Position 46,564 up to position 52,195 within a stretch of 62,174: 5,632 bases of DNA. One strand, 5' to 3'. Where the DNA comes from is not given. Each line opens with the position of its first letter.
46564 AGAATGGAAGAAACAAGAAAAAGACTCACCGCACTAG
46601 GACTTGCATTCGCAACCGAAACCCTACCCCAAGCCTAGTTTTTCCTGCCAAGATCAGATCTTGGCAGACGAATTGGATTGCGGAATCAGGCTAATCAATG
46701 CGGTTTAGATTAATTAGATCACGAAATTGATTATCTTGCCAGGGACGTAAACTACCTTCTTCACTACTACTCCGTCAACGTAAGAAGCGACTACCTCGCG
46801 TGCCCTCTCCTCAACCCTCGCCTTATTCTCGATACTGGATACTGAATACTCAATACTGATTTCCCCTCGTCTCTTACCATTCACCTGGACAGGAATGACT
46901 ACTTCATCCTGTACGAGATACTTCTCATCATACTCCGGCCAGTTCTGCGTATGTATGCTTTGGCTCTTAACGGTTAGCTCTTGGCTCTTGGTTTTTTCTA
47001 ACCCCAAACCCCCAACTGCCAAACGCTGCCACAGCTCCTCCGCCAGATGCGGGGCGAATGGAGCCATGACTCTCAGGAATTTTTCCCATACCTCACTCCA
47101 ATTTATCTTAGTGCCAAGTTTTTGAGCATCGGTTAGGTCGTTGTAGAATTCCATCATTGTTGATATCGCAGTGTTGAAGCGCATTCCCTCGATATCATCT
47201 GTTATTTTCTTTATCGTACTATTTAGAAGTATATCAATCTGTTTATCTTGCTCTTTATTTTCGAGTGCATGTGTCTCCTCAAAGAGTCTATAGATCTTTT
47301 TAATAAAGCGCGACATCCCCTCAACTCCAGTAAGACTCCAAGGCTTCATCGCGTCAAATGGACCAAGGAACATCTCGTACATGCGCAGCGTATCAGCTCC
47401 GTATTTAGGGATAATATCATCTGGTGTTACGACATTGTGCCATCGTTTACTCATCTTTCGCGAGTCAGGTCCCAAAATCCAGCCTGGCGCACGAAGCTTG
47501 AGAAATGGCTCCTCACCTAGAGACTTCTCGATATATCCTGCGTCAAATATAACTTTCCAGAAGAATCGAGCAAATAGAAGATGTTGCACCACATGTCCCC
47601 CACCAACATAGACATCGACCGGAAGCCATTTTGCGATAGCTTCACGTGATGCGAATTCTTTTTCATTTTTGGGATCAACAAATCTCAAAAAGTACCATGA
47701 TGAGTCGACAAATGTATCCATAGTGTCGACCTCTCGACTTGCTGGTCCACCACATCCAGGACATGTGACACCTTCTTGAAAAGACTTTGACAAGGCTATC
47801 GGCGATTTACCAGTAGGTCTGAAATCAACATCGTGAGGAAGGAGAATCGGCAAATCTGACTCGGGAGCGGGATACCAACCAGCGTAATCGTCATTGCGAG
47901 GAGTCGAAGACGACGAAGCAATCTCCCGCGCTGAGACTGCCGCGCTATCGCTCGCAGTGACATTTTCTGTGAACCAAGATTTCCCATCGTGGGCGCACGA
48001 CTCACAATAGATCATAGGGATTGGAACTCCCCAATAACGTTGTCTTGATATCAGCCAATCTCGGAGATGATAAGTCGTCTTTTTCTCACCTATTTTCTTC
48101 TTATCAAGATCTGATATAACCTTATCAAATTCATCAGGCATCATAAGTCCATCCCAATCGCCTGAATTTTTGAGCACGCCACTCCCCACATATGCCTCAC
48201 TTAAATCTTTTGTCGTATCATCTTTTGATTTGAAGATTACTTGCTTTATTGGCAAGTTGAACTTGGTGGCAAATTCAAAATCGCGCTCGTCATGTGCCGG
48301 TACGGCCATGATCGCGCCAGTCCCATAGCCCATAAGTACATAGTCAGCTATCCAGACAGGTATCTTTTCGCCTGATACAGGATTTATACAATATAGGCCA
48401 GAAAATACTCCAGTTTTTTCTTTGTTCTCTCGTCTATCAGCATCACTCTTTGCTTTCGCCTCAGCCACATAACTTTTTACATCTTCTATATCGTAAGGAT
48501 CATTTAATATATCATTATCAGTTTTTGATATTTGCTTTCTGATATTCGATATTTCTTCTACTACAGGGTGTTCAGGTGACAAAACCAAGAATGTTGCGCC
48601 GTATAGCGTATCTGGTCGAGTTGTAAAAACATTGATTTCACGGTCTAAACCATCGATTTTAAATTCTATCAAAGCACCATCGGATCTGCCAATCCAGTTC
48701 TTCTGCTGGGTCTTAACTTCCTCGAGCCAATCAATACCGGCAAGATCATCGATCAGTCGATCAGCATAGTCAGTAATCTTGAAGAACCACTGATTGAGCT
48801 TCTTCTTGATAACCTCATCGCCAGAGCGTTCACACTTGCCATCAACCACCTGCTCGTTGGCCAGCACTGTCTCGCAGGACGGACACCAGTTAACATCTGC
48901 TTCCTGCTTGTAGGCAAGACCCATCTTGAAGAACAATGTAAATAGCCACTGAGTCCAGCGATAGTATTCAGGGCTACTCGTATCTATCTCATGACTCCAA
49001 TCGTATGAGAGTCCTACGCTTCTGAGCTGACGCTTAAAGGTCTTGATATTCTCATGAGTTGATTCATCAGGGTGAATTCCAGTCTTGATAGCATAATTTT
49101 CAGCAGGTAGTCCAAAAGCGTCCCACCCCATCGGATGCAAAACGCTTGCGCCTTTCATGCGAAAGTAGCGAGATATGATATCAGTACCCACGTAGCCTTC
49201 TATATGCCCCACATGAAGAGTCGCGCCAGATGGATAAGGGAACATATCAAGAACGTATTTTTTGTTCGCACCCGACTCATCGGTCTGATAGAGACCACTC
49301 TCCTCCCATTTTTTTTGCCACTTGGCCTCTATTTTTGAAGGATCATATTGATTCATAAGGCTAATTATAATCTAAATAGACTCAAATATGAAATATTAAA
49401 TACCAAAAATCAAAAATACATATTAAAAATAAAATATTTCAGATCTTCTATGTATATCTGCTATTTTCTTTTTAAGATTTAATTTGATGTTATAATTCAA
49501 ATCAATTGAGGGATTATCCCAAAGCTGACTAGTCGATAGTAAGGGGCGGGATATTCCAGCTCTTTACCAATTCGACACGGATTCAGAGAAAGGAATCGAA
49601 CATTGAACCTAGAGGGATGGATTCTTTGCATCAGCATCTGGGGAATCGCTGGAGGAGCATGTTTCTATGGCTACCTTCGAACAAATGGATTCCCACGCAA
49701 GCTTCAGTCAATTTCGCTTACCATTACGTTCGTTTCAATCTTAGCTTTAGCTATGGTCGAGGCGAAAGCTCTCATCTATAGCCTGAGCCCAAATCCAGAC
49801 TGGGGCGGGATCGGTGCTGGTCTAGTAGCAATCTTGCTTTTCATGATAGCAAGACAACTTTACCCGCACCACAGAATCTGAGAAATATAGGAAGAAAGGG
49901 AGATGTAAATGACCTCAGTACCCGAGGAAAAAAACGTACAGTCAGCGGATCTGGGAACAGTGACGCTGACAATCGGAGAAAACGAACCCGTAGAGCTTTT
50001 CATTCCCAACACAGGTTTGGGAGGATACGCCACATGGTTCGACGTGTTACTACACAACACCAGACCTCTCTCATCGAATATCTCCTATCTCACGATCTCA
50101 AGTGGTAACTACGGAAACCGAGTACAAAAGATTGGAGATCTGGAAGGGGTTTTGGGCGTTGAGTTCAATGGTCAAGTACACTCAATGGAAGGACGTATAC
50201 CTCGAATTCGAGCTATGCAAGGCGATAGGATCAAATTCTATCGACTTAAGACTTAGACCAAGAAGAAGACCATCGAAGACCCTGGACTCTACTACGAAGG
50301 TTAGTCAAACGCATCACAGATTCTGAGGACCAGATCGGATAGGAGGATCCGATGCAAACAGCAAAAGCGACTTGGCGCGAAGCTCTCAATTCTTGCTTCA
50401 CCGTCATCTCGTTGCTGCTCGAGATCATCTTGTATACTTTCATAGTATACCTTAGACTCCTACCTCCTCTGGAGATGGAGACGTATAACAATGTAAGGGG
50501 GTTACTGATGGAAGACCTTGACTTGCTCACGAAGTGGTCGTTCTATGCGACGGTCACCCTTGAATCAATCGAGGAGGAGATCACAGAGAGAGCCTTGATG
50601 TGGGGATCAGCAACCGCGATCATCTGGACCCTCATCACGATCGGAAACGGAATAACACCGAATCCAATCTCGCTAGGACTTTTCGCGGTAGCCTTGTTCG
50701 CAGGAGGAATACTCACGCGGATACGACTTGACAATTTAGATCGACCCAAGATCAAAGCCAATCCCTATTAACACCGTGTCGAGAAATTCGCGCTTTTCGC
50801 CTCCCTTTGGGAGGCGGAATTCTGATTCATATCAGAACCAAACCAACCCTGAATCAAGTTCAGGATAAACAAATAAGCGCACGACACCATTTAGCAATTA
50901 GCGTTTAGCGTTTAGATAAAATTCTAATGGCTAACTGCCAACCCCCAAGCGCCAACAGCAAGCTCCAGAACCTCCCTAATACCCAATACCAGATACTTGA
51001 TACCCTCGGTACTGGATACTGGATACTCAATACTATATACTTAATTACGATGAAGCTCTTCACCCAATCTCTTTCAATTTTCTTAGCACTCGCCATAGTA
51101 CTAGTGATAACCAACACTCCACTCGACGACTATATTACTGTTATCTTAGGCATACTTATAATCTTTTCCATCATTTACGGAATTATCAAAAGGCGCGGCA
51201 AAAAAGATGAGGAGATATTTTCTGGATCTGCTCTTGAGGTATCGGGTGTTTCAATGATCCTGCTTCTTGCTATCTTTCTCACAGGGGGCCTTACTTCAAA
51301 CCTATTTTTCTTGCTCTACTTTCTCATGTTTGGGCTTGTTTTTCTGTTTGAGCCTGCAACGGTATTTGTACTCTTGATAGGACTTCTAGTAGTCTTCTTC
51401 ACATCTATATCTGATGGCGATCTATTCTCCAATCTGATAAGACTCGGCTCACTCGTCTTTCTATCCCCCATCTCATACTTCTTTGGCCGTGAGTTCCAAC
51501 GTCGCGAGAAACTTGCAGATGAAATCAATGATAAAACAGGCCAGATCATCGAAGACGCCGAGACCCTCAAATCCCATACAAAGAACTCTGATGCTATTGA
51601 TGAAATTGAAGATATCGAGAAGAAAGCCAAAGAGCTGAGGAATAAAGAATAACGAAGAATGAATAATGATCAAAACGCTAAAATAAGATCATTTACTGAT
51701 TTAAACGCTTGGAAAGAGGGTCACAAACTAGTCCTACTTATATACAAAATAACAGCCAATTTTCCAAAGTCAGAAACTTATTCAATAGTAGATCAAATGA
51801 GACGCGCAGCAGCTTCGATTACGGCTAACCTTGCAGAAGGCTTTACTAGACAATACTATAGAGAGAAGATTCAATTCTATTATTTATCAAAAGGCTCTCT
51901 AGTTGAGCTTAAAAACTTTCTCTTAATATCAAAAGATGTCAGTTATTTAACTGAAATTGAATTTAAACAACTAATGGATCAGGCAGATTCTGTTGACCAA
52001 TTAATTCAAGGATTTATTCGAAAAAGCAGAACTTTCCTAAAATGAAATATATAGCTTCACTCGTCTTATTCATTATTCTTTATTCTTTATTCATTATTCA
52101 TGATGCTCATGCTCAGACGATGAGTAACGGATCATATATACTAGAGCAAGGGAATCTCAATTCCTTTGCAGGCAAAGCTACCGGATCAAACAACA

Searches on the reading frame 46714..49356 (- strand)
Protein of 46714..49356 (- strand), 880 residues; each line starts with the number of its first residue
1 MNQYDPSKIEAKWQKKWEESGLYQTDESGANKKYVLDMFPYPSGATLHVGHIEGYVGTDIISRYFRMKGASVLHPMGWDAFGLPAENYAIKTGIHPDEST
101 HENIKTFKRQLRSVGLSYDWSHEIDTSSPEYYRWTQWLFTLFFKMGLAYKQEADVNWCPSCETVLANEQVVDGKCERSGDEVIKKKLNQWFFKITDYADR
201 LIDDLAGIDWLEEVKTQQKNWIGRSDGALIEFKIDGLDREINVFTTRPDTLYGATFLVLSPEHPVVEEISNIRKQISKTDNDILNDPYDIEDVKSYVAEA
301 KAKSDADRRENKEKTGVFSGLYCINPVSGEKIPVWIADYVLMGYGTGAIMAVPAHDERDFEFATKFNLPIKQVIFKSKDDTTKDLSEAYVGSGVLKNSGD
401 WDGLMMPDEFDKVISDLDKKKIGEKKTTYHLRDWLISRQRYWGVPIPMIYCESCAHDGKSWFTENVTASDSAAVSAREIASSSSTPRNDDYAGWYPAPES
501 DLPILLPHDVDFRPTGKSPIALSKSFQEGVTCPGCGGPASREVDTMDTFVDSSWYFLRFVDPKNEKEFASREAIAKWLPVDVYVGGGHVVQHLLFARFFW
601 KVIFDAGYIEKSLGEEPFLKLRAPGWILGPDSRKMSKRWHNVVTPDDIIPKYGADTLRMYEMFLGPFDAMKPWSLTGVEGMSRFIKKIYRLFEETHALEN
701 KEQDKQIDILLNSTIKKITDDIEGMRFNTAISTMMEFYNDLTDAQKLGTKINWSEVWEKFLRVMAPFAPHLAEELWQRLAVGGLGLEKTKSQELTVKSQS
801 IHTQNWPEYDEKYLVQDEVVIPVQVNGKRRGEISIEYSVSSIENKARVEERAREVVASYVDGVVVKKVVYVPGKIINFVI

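Call 6: search_protein_families(library=ncbifam, proteins=[window:46714-49356:-])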
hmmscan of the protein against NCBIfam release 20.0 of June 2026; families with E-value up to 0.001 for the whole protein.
window:46714-49356:- (880 aa): 17 families
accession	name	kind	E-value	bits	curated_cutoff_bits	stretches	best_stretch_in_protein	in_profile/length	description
TIGR00396.1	leuS_bact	equivalog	1.2e-286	953.3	548.4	2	4-455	1-435/843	leucine--tRNA ligase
NF009687.0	PRK13208.1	equivalog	2.7e-81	273.9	738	4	2-262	8-232/801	valine--tRNA ligase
TIGR00422.1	valS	equivalog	4.1e-76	256.7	612.1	4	2-263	3-234/863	valine--tRNA ligase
NF008957.0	PRK12300.1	subfamily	1.8e-67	228.1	677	4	570-781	570-781/946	leucine--tRNA ligase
NF004349.1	PRK05729.1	equivalog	2e-63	214.9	704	3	430-814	390-703/860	valine--tRNA ligase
TIGR00392.1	ileS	equivalog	1.3e-57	195.7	621.4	2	430-815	459-812/861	isoleucine--tRNA ligase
TIGR00395.1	leuS_arch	equivalog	4.2e-48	164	648.5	3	8-89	2-82/938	leucine--tRNA ligase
NF000540.1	alt_ValS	exception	2.6e-44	151.4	900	4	8-87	8-88/827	valine--tRNA ligase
NF011492.0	PRK14900.1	equivalog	1.2e-34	119.4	1783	2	431-841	407-764/1044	valine--tRNA ligase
TIGR00398.1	metG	equivalog_domain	7e-31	107.5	336.35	1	39-181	7-145/530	methionine--tRNA ligase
NF008900.0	PRK12267.1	equivalog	1.3e-27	96.6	598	2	32-203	5-174/648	methionine--tRNA ligase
NF001100.0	PRK00133.1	equivalog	8.4e-24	84.1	587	2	35-175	9-145/676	methionine--tRNA ligase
NF000258.1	MupB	exception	2.3e-23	82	1900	2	17-183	16-201/1033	mupirocin-resistant isoleucine--tRNA ligase MupB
NF000257.1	MupA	exception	3e-19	68.3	1900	1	530-661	493-612/1024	mupirocin-resistant isoleucine--tRNA ligase MupA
NF040702.1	ileS_w_GNAT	exception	4.9e-17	60.9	1999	1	7-88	20-103/1100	isoleucine--tRNA ligase, N-acetyltransferase domain-containing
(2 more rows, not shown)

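Call 8: find_related_loci(query=window:46714-49356:-, collection=genome_contigs, flank=10000)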
Query window:46714-49356:- (880 aa) in genome_contigs; peptide patterns used: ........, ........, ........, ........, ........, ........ (x = any residue, [..] = any of these).
599 stretches matched a pattern (row limit reached: there are more); 581 encode a relative of the query (tblastn E <= 1e-3); the best 80 are kept; 80 distinct loci.
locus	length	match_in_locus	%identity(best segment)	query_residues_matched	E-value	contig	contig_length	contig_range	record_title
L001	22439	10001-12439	46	1-880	0e+0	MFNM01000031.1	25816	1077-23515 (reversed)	MAG: Candidatus Levybacteria bacterium RIFCSPHIGHO2_01_FULL_37_33 rifcsphigho2_01_scaffold_3974, whole genome shotgun se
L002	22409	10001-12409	46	5-880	0e+0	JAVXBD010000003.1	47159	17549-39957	MAG: Christensenellaceae bacterium isolate CGS5Y2-bin40 NODE_3_length_47159_cov_4.070829, whole genome shotgun sequence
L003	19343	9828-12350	45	3-880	0e+0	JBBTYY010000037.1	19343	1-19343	MAG: Patescibacteria group bacterium isolate H52-bin050_1 H52_bin050_1_000000000037, whole genome shotgun sequence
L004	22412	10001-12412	46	1-879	0e+0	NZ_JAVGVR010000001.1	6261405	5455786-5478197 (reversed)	Bacillus salipaludis strain PS3-36 contig_1, whole genome shotgun sequence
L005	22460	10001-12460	46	3-879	0e+0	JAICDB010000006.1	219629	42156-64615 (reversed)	MAG: Clostridiales bacterium isolate K_7_2_bin.50 scaffold_88, whole genome shotgun sequence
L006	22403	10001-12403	48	4-879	0e+0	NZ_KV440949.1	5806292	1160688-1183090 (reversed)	Neobacillus mesonae strain FJAT-13985 Scaffold1, whole genome shotgun sequence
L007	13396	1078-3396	45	1-880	0e+0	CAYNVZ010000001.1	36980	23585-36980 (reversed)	MAG TPA_asm: uncultured Candidatus Saccharibacteria bacterium isolate binchicken_co256_230 genome assembly, contig: NODE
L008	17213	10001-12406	47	3-879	0e+0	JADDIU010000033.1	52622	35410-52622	Bacillus renqingensis strain REN2 contig33, whole genome shotgun sequence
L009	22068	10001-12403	47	4-879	0e+0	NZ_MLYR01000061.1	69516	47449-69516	Bacillus sp. MUM 116, whole genome shotgun sequence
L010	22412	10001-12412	46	1-879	0e+0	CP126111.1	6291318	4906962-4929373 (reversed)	Neobacillus cucumis strain WH12 chromosome, complete genome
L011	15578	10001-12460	46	1-880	0e+0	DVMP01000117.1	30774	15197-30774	MAG TPA_asm: Candidatus Allocopromorpha excrementigallinarum isolate ChiHcec3-6078 ChiHcec3__C230546_L30774_SRR6323320,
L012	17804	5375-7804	45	7-880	0e+0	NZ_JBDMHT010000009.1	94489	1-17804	Clostridium disporicum strain RTP31015st1_C5_RTP31015_201113 NODE_9_length_94489_cov_37.226910, whole genome shotgun seq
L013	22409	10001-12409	45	8-880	0e+0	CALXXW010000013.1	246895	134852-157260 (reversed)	MAG: uncultured Alphaproteobacteria bacterium isolate E20__bin339 genome assembly, contig: E20__k127_7098933, whole geno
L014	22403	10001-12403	47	4-879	0e+0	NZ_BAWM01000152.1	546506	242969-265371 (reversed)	Neobacillus niacini strain F8, whole genome shotgun sequence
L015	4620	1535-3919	46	5-880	0e+0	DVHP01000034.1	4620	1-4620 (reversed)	MAG TPA_asm: Candidatus Ventrenecus avicola isolate ChiW22-487 ChiW22__C34872_L4620_SRR5556882, whole genome shotgun seq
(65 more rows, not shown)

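Call 12: find_encoding_contigs(protein=window:46714-49356:-, flank=10000, max_places=6)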
Protein window:46714-49356:- (880 aa): 2 contigs read that carry it; 1 place shown.
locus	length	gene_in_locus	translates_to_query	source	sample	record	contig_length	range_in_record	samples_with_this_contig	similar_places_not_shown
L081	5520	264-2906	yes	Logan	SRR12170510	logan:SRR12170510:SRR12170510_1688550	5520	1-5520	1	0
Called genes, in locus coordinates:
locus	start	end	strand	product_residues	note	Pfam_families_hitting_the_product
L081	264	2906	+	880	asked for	PF00133:tRNA-synt_1, PF09334:tRNA-synt_1g, PF13603:tRNA-synt_1_2, PF00133:tRNA-synt_1, PF08264:Anticodon_1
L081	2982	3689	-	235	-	-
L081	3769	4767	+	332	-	-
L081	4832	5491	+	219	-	PF10531:SLBB, PF12836:HHH_3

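Call 16: find_homologous_proteins(query=window:46714-49356:-, max_evalue=1e-50)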
Query window:46714-49356:- (880 aa): 8000 proteins with E <= 1e-50 among 8000 candidates; the best 120 are listed.
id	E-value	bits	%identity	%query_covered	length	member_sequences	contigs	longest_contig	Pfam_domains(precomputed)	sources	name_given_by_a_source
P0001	0.0e+0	2063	100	100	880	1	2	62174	PF09334.18,PF08264.20,PF13603.13,PF00133.29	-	-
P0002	0.0e+0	1299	65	100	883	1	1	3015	PF09334.18,PF08264.20,PF13603.13,PF00133.29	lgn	-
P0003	0.0e+0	1269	63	100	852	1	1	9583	PF09334.18,PF08264.20,PF13603.13,PF00133.29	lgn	-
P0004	0.0e+0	1255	62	100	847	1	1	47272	PF09334.18,PF08264.20,PF13603.13,PF00133.29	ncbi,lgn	-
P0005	0.0e+0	1174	58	100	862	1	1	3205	PF09334.18,PF08264.20,PF13603.13,PF00133.29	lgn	-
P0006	0.0e+0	1162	58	100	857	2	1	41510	PF09334.18,PF08264.20,PF13603.13,PF00133.29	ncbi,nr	ncbi:MAG: leucine--tRNA ligase [Candidatus Blackburnbacteria bacterium]|nr:leucine--tRNA ligase [Can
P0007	0.0e+0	1157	59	100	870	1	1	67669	PF09334.18,PF08264.20,PF13603.13,PF00133.29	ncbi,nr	ncbi:MAG: leucine--tRNA ligase [bacterium]|nr:leucine--tRNA ligase [bacterium]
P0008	0.0e+0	1153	56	100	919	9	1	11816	PF09334.18,PF08264.20,PF13603.13,PF00133.29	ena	-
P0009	0.0e+0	1139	57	100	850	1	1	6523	PF09334.18,PF08264.20,PF13603.13,PF00133.29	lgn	-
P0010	0.0e+0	1124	55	100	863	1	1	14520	PF09334.18,PF08264.20,PF13603.13,PF00133.29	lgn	-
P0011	0.0e+0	1117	56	100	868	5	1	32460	PF09334.18,PF08264.20,PF13603.13,PF00133.29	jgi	-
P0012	0.0e+0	1111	56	100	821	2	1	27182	PF09334.18,PF08264.20,PF13603.13,PF00133.29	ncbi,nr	ncbi:leucine--tRNA ligase [Candidatus Microgenomates bacterium]|nr:leucine--tRNA ligase [Candidatus 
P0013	0.0e+0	1109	57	100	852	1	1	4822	PF09334.18,PF01406.26,PF08264.20,PF13603.13,PF00133.29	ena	-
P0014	0.0e+0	1095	54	100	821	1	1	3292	PF09334.18,PF08264.20,PF13603.13,PF00133.29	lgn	-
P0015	0.0e+0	1092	56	100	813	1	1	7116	PF09334.18,PF08264.20,PF13603.13,PF00133.29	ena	-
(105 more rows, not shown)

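Call 18: find_encoding_contigs(protein=P0004, flank=10000, max_places=2)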
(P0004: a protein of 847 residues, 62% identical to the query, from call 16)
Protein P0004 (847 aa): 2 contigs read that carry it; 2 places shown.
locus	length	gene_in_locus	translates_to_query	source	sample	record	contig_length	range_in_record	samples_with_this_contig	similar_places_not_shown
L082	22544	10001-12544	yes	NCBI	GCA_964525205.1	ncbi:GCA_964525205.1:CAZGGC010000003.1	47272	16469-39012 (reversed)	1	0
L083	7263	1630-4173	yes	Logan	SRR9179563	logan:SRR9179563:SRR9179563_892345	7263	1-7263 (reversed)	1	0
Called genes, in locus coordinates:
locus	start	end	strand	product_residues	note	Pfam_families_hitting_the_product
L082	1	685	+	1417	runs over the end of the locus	PF07963:N_methyl (weak), PF00354:Pentaxin (faint), PF13385:Laminin_G_3, PF02210:Laminin_G_2 (faint), PF02973:Sialidase (faint), PF13385:Laminin_G_3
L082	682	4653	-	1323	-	PF13495:Phage_int_SAM_4 (faint), PF02899:Phage_int_SAM_1 (weak), PF13884:Peptidase_S74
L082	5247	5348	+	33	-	-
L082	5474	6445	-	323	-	-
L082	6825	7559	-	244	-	-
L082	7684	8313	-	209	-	-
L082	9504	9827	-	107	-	-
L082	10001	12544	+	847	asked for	PF00133:tRNA-synt_1, PF09334:tRNA-synt_1g, PF13603:tRNA-synt_1_2, PF00133:tRNA-synt_1, PF08264:Anticodon_1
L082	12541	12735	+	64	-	-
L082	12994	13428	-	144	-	-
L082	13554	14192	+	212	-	PF10531:SLBB, PF12836:HHH_3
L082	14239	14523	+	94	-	PF01541:GIY-YIG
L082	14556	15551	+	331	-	PF03772:Competence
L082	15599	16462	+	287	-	PF00753:Lactamase_B (weak)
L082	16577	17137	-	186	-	-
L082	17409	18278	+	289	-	PF00892:EamA, PF03151:TPT (faint), PF05653:Mg_trans_NIPA (weak), PF00892:EamA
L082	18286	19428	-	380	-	-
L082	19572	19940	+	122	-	PF00072:Response_reg, PF23198:PDE8A_N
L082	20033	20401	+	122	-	PF00072:Response_reg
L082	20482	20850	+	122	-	PF00072:Response_reg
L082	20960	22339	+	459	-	PF00512:HisKA, PF02518:HATPase_c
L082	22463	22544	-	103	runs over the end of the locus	-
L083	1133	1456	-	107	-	-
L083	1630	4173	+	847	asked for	PF00133:tRNA-synt_1, PF09334:tRNA-synt_1g, PF13603:tRNA-synt_1_2, PF00133:tRNA-synt_1, PF08264:Anticodon_1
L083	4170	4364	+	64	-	-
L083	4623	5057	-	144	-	-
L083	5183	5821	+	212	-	PF10531:SLBB, PF12836:HHH_3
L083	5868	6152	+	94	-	PF01541:GIY-YIG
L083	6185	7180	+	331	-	PF03772:Competence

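Call 19: find_encoding_contigs(protein=P0003, flank=10000, max_places=2)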
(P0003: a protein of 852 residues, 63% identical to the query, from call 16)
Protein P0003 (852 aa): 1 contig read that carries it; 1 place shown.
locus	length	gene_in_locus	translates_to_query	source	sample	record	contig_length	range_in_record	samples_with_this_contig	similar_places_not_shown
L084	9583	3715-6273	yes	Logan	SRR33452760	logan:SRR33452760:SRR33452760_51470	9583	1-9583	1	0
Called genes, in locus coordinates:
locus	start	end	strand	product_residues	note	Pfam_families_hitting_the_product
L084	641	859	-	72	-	-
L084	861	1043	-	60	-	-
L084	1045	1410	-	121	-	-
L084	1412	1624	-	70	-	-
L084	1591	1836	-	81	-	-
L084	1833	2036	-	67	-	-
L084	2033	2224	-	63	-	-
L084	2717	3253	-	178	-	-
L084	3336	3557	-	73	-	-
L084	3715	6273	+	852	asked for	PF00133:tRNA-synt_1, PF09334:tRNA-synt_1g, PF13603:tRNA-synt_1_2, PF00133:tRNA-synt_1, PF08264:Anticodon_1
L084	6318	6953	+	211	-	PF10531:SLBB, PF12836:HHH_3, PF00633:HHH (weak)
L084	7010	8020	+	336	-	PF03772:Competence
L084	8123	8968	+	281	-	PF00753:Lactamase_B (weak)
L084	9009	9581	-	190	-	?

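Call 20: find_encoding_contigs(protein=P0007, flank=10000, max_places=2)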
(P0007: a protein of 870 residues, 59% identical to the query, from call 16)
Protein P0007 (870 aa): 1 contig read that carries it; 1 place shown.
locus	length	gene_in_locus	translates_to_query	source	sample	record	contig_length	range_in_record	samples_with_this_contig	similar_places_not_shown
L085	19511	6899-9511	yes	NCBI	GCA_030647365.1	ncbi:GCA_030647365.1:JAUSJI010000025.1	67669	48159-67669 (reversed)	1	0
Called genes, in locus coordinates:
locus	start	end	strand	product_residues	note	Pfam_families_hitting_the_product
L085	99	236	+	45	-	-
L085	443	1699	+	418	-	PF07497:Rho_RNA_bind, PF00006:ATP-synt_ab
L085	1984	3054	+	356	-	PF23473:LysM3_LYK4_5 (faint), PF01476:LysM, PF01551:Peptidase_M23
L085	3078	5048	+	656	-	PF13181:TPR_8 (faint), PF00515:TPR_1 (faint), PF07719:TPR_2 (faint), PF23914:TPR_CcmH_CycH (faint), PF13431:TPR_17 (faint), PF13414:TPR_11 (weak), PF14559:TPR_19 (weak)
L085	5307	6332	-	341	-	PF02899:Phage_int_SAM_1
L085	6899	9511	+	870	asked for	PF00133:tRNA-synt_1, PF09334:tRNA-synt_1g, PF13603:tRNA-synt_1_2, PF00133:tRNA-synt_1, PF08264:Anticodon_1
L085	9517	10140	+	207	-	PF10531:SLBB (weak), PF12836:HHH_3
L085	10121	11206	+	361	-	PF03772:Competence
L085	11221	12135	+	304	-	PF00753:Lactamase_B, PF12706:Lactamase_B_2 (faint)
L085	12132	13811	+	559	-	PF03485:Arg_tRNA_synt_N, PF00750:tRNA-synt_1d, PF05746:DALR_1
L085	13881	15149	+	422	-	PF00675:Peptidase_M16, PF05193:Peptidase_M16_C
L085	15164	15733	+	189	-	PF00334:NDK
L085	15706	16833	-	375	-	PF00266:Aminotran_5 (weak), PF01041:DegT_DnrJ_EryC1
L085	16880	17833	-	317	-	PF02661:Fic, PF08220:HTH_DeoR (weak)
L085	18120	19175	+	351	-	PF06347:SH3_4 (faint), PF08239:SH3_3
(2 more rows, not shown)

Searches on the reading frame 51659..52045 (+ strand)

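Call 51: search_protein_families(library=pfam, proteins=[window:51659-52045:+], max_evalue=0.0001)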
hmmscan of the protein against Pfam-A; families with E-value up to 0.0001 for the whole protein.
window:51659-52045:+ (128 aa): 2 families
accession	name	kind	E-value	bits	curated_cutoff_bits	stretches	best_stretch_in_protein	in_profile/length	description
PF05635.17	23S_rRNA_IVP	-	4.5e-34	117.3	33.8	1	14-117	2-105/106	23S rRNA-intervening sequence protein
PF22296.2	bAvd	-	3.1e-05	24.9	40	1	23-122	9-106/107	bAvd-like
